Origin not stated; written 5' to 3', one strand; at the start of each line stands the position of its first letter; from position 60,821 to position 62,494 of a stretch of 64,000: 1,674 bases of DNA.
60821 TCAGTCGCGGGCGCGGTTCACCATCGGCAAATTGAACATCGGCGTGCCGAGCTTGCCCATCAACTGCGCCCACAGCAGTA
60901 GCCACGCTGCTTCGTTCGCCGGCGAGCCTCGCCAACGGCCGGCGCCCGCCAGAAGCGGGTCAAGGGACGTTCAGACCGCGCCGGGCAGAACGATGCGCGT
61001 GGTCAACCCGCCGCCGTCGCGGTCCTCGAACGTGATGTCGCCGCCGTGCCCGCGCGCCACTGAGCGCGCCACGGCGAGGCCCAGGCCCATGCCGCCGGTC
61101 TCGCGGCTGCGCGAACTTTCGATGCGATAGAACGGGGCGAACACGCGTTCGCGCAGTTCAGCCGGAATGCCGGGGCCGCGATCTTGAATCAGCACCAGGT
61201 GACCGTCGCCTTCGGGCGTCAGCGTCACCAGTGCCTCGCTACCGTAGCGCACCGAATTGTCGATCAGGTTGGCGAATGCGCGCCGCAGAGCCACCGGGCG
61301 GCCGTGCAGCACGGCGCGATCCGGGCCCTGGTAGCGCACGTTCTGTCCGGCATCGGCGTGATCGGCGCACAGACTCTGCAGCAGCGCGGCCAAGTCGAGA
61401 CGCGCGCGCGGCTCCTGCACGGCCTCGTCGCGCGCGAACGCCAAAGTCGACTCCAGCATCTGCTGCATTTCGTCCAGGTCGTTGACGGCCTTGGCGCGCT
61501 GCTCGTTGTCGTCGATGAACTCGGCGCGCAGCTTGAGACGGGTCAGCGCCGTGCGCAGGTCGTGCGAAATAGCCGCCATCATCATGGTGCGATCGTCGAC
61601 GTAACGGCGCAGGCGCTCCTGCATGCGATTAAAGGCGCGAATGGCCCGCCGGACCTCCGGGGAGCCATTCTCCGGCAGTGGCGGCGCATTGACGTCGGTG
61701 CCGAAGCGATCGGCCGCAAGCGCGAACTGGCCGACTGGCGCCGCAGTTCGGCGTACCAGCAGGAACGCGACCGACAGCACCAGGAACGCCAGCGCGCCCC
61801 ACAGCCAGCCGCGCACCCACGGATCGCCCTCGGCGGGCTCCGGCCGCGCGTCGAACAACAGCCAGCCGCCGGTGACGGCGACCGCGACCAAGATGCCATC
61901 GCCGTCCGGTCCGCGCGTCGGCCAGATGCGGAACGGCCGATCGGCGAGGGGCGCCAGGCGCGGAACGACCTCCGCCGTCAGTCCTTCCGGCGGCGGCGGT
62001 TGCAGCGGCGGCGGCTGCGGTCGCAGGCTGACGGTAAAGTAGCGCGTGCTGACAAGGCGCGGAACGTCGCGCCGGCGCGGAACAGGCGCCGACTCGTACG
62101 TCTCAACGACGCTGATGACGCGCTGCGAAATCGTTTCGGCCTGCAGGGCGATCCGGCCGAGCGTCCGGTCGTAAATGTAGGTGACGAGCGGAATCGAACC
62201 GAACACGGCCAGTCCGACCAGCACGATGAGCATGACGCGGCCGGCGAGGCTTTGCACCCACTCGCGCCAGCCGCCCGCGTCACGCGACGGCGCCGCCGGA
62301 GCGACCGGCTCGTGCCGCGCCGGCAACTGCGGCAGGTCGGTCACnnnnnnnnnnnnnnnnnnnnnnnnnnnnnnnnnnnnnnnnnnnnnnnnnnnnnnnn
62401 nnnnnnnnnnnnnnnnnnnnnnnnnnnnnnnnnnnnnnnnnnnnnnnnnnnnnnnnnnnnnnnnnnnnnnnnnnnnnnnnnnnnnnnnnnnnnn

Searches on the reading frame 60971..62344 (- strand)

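Call 43: search_protein_families(library=ncbifam, proteins=[window:60971-62344:-], max_evalue=0.00001)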
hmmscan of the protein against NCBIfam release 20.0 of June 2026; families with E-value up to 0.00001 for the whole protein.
window:60971-62344:- (457 aa): 69 families (the best 25 are shown)
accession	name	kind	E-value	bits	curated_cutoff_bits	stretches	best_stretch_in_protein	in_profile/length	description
NF007004.0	PRK09467.1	equivalog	5.6e-56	190.2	415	1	185-455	165-436/440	two-component system sensor histidine kinase EnvZ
NF007007.0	PRK09470.1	equivalog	4.7e-41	141.2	486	1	193-454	185-458/463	envelope stress sensor histidine kinase CpxA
NF007898.0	PRK10604.1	equivalog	1.3e-39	136.6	478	1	186-454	143-422/433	two-component system sensor histidine kinase RstB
TIGR01386.1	cztS_silS_copS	subfamily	2.4e-33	115.8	292.55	1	180-443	165-447/457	heavy metal sensor histidine kinase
NF045900.1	HisKinCpxALeg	equivalog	3.1e-32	111.9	800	1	232-454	211-450/451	two-component system sensor histidine kinase CpxA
NF012163.2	BaeS_SmeS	equivalog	3.4e-31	108.7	500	1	180-454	167-457/457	sensor histidine kinase efflux regulator BaeS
NF007837.0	PRK10549.1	equivalog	2.1e-30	105.8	603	1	179-454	166-457/466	envelope stress sensor histidine kinase BaeS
TIGR02966.1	phoR_proteo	equivalog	5.8e-30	104.4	334.2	1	244-448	106-328/333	phosphate regulon sensor histidine kinase PhoR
NF012226.0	AdeS_HK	equivalog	1.4e-28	100.1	500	2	357-445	254-344/353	two-component sensor histidine kinase AdeS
NF040691.1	MtrAB_MtrB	equivalog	3.1e-27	95.8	450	1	185-454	197-491/507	MtrAB system histidine kinase MtrB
NF008312.0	PRK11100.1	equivalog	1.1e-25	90.4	356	1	185-454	191-473/477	two-component system sensor histidine kinase CreC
NF046044.1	PnpS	equivalog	2.1e-25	89.6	400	1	244-454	162-390/390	two-component system histidine kinase PnpS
NF007664.1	PRK10337.1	equivalog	4.3e-24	85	475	1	184-451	163-440/442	quorum sensing histidine kinase QseC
NF008025.0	PRK10755.1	equivalog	1.1e-22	80.2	314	1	188-454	79-355/362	two-component system sensor histidine kinase PmrB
NF007345.0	PRK09835.1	subfamily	1.5e-22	79.8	423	1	188-441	197-467/482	Cu(+)/Ag(+) sensor histidine kinase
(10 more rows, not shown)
